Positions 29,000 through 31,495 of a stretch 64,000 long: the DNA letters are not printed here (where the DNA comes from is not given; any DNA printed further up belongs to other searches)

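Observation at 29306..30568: Intein with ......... homing endonuclease splitting the catalytic site of a Xer-type tyrosine recombinase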

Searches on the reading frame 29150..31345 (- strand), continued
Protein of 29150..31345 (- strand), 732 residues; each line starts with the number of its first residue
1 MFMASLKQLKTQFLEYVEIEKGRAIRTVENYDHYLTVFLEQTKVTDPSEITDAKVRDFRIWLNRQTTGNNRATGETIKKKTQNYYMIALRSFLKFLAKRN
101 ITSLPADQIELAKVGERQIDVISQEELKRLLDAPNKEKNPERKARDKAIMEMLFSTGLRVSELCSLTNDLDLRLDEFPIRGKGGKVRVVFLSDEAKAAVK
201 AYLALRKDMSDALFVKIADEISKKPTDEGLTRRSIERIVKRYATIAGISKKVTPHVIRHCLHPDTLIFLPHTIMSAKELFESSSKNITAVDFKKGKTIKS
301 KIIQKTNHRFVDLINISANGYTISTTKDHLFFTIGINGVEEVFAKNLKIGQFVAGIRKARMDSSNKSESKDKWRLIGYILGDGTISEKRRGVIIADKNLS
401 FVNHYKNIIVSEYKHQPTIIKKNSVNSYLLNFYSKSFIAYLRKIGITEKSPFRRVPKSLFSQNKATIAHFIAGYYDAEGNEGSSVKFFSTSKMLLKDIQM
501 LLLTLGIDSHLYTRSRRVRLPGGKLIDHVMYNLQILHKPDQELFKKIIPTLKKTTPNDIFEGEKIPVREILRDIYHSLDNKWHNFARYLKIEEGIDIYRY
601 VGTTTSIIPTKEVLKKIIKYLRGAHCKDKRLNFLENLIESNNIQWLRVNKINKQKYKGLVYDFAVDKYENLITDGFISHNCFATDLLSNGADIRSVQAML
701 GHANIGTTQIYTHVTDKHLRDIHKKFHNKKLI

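Call 32: find_related_loci(query=A1, collection=genome_contigs, flank=3000)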
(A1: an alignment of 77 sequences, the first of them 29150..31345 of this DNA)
Query A1 (732 aa) in genome_contigs; peptide patterns used: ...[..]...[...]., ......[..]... (x = any residue, [..] = any of these).
600 stretches matched a pattern (row limit reached: there are more); 595 encode a relative of the query (tblastn E <= 1e-3); the best 80 are kept; 80 distinct loci.
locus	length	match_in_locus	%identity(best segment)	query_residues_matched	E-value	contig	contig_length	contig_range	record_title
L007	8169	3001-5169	49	3-730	0e+0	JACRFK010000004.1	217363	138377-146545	MAG: Candidatus Kaiserbacteria bacterium isolate NC_groundwater_1723_Pr3_B-0.1um_55_32 SR-2_scaffold_141_1385756, whole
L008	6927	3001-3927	72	3-729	4e-118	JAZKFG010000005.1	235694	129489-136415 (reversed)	MAG: Patescibacteria group bacterium isolate DC_HB_02_SPN181219-bin067_1 DCHB02SPN_B067_1_000000000005, whole genome sho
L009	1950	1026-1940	70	5-730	2e-123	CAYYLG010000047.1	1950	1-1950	MAG TPA_asm: uncultured Candidatus Saccharibacteria bacterium isolate SRP135725_co1_52 genome assembly, contig: NODE_124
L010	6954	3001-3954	63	4-730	6e-106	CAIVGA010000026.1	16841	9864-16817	uncultured bacterium isolate AM-2014-D4_bin-189 genome assembly, contig: bin-189:26/67, whole genome shotgun sequence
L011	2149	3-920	63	6-730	6e-112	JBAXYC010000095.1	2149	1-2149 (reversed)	MAG: bacterium isolate ELA755 MAG755_95, whole genome shotgun sequence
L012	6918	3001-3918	62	1-729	3e-101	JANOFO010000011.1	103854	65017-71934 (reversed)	MAG: Candidatus Paceibacterota bacterium isolate SOY_64_metabat_47 SOY_64_k141_2502841, whole genome shotgun sequence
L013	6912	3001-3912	63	5-730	1e-99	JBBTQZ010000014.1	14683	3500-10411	MAG: Patescibacteria group bacterium isolate H41-bin075_1 H41_bin075_1_000000000014, whole genome shotgun sequence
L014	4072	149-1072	61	3-729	1e-96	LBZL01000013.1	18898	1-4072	MAG: Candidatus Nomurabacteria bacterium GW2011_GWB1_40_7 UU13_C0013, whole genome shotgun sequence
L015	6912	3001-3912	62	5-730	3e-96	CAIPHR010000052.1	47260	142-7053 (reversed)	uncultured bacterium isolate MJ-2014_bin-1666 genome assembly, contig: bin-1666:52/95, whole genome shotgun sequence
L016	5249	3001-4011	57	3-730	1e-96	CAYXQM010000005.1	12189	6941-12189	MAG TPA_asm: uncultured Candidatus Saccharibacteria bacterium isolate SRP178699_co1_498 genome assembly, contig: NODE_70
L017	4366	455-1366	62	5-729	5e-94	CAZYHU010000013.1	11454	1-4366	MAG TPA_asm: uncultured Candidatus Saccharibacteria bacterium isolate SRP219642_co7_98 genome assembly, contig: NODE_838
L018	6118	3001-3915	60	6-730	4e-93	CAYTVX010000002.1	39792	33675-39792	MAG TPA_asm: uncultured Candidatus Saccharibacteria bacterium isolate SRP286056_co1_301 genome assembly, contig: NODE_10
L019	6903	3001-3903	59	6-729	9e-90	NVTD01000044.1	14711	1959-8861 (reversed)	MAG: Candidatus Wolfebacteria bacterium isolate NORP124 Contig_source1383C_23970, whole genome shotgun sequence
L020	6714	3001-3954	58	6-729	5e-90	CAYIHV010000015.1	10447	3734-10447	MAG TPA_asm: uncultured Candidatus Saccharibacteria bacterium isolate ERP119705_co22_57 genome assembly, contig: NODE_50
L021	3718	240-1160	59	6-729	2e-89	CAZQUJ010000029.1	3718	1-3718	MAG TPA_asm: uncultured Candidatus Saccharibacteria bacterium isolate SRP192927_co3_271 genome assembly, contig: NODE_77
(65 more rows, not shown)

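Call 39: predict_structure(alignment_id=A1)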
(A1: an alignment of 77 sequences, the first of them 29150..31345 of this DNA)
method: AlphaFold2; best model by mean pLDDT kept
length: 732 residues; sequences in the alignment: 77
mean_pLDDT: 84.5   pTM: 0.64
mean pLDDT of the five models: 84.5, 84.5, 84.5, 83.7, 83.3
residues with pLDDT >= 90: 416; 70-90: 211; 50-70: 39; < 50: 66
segments of 3 or more residues with pLDDT < 50: 116-121, 252-257, 682-732
pLDDT, mean of each block of 10 residues (from residue 1): 77 91 84 94 93 94 77 73 92 94 92 62 71 91 93 78 86 80 68 86 88 83 68 83 80 51 95 95 92 91 83 94 93 93 94 93 80 96 91 95 96 94 92 94 88 92 95 96 92 97 96 93 92 95 97 92 92 86 77 89 83 94 89 92 95 93 85 89 41 41 33 39 42 34
secondary structure, 60 per line:
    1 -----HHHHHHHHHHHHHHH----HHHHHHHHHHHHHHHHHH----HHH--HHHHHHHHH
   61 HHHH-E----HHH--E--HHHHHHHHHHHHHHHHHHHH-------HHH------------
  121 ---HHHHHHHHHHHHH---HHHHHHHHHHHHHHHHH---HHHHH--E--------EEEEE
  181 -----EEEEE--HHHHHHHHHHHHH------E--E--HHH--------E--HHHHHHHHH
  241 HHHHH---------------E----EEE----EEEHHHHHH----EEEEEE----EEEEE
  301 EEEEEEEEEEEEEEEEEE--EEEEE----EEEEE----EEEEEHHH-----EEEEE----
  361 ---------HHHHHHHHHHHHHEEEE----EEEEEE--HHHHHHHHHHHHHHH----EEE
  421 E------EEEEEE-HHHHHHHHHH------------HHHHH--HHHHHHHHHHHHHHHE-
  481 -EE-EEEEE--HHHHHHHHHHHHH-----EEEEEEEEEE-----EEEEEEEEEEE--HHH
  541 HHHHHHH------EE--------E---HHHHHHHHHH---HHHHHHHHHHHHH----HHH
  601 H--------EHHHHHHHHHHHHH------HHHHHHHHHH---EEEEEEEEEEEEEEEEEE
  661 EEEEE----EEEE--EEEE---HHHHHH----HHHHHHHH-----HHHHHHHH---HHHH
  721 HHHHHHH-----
elements in order (helices of 4 or more, strands of 3 or more residues): H6-20 H25-42 H52-64 H79-98 H124-136 H140-156 H160-164 E176-180 E186-190 H193-205 H232-245 E266-268 E273-275 H276-281 E286-291 E296-318 E321-325 E330-334 E339-343 E352-356 H370-382 E383-386 E391-396 H399-413 E418-421 E428-433 H435-444 H457-461 H464-478 E485-489 H492-504 E510-519 E525-535 H538-547 H568-577 H581-593 H598-601 H611-623 H630-639 E643-665 E670-673 E676-679 H683-688 H693-700 H706-713 H717-727

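Call 43: fold_search(model_id=the predicted structure, library=pdb)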
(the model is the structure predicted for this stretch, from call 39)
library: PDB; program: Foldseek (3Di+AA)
matches with E <= 10: 545; with E <= 0.001: 117
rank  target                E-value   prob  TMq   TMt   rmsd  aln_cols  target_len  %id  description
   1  7qss                  1.3e-23  1.00  0.41  0.66   6.6       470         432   19  Crystal structure of homing endonuclease-associated TliVMA intein (C1A) (released 2022-03-30)
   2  7qsu                  2.0e-20  1.00  0.38  0.72   7.2       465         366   17  Crystal structure of homing endonuclease-associated TliVMA intein (C1A, d333-339) (released 2022-03-30)
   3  1dq3                  2.0e-19  1.00  0.37  0.56   8.7       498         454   17  CRYSTAL STRUCTURE OF AN ARCHAEAL INTEIN-ENCODED HOMING ENDONUCLEASE PI-PFUI (released 2000-07-05)
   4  7qst                  3.5e-16  1.00  0.35  0.66   6.4       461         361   15  Crystal structure of homing endonuclease-associated PhoVMA intein (C1A) (released 2022-03-30)
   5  2cw7                  1.1e-15  1.00  0.40  0.53   6.6       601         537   11  Crystal structure of intein homing endonuclease II (released 2006-04-18)
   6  1ef0_A                5.7e-12  1.00  0.31  0.49   9.6       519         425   11  CRYSTAL STRUCTURE OF PI-SCEI MINIPRECURSOR (released 2000-06-07)
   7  5hxy_F                8.8e-11  1.00  0.16  0.41  16.4       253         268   28  Crystal structure of XerA recombinase (released 2017-02-01)
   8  5hxy_A                1.3e-10  1.00  0.16  0.41  16.8       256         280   28  Crystal structure of XerA recombinase (released 2017-02-01)
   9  1vde_B                1.9e-10  1.00  0.32  0.49   8.1       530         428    9  PI-SCEI, A HOMING ENDONUCLEASE WITH PROTEIN SPLICING ACTIVITY (released 1998-04-08)
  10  1vde_A                2.5e-10  1.00  0.31  0.49   9.5       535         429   10  PI-SCEI, A HOMING ENDONUCLEASE WITH PROTEIN SPLICING ACTIVITY (released 1998-04-08)
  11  5hxy_B                3.8e-10  1.00  0.16  0.40  17.1       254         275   27  Crystal structure of XerA recombinase (released 2017-02-01)
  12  1dfa                  1.4e-09  1.00  0.31  0.50   9.6       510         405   11  CRYSTAL STRUCTURE OF PI-SCEI IN C2 SPACE GROUP (released 1999-12-08)
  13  1lws_A                2.5e-09  1.00  0.28  0.44  14.1       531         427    9  Crystal structure of the intein homing endonuclease PI-SceI bound to its recognition sequence (released 2002-09-27)
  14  1jva_B                3.6e-09  1.00  0.30  0.47   9.7       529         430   10  CRYSTAL STRUCTURE OF THE VMA1-DERIVED ENDONUCLEASE BEARING THE N AND C EXTEIN PROPEPTIDES (released 2002-08-29)
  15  1jva_A                7.2e-09  1.00  0.29  0.45  10.0       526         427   10  CRYSTAL STRUCTURE OF THE VMA1-DERIVED ENDONUCLEASE BEARING THE N AND C EXTEIN PROPEPTIDES (released 2002-08-29)
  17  1ef0_B                1.8e-08  1.00  0.30  0.49   9.1       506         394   10  CRYSTAL STRUCTURE OF PI-SCEI MINIPRECURSOR (released 2000-06-07)
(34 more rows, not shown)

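Call 61: list_cluster_members(proteins=[P0001, P0241, P0243, P0245, P0249, P0252, P0255, P0260, P0262, P0265])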
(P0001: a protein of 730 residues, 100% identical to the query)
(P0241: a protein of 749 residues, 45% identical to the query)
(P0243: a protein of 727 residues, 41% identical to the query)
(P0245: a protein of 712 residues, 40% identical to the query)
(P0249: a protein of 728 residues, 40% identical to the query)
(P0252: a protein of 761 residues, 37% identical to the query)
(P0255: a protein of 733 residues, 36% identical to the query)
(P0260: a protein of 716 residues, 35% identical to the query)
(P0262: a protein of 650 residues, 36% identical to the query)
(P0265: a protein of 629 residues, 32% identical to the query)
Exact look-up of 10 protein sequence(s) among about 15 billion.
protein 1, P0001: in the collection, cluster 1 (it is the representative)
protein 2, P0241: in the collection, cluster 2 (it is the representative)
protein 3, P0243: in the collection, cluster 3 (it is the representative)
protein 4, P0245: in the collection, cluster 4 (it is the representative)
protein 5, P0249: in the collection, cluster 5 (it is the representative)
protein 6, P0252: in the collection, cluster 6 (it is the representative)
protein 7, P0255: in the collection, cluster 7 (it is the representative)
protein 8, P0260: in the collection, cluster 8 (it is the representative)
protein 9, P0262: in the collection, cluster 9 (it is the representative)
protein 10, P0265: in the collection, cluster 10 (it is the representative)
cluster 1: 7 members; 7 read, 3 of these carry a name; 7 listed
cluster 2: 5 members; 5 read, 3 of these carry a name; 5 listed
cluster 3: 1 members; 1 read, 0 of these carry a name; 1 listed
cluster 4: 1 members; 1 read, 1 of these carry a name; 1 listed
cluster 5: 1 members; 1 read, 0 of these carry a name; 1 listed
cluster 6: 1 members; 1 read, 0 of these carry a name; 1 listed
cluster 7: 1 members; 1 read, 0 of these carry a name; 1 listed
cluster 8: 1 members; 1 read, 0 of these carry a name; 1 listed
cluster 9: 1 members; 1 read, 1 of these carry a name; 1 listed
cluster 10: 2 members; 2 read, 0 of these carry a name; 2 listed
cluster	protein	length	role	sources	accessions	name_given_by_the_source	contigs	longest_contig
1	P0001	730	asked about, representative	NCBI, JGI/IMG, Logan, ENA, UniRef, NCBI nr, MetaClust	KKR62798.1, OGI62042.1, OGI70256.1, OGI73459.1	hypothetical protein A2643_00520 [Candidatus Nomurabacteria bacterium ... | Tyrosine recombinase XerC n=1 Tax=Candidatus Nomurabacteria bacterium ... | MAG: tyrosine recombinase XerD [Parcubacteria group bacterium GW2011_GWA2_40_37]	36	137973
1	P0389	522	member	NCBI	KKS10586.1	MAG: Tyrosine recombinase XerC, partial [Parcubacteria group bacterium GW2011_GWB1_41_5]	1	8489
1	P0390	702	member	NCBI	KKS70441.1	MAG: Tyrosine recombinase XerC, partial [Parcubacteria group bacterium GW2011_GWF2_42_7]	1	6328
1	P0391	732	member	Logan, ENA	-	-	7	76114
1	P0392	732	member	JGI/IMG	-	-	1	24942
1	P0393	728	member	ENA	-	-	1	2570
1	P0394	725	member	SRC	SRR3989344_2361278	-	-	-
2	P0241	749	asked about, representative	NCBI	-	-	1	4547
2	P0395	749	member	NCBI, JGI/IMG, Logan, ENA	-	site-specific recombinase XerD/intein/homing endonuclease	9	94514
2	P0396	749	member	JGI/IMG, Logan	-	site-specific recombinase XerD/intein/homing endonuclease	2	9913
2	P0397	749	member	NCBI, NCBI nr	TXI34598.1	MAG: hypothetical protein E6Q53_01180 [Candidatus Moraniibacteriota bacterium] | MAG: hypothetical protein E6Q53_01180 [Candidatus Moranbacteria bacterium]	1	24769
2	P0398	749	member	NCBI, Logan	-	-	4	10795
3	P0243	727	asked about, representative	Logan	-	-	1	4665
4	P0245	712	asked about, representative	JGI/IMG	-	site-specific recombinase XerD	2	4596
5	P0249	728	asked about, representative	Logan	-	-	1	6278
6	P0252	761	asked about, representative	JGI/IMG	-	-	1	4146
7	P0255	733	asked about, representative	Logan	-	-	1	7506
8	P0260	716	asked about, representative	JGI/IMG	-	-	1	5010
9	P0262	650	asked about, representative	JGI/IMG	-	site-specific recombinase XerD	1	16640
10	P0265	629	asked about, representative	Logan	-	-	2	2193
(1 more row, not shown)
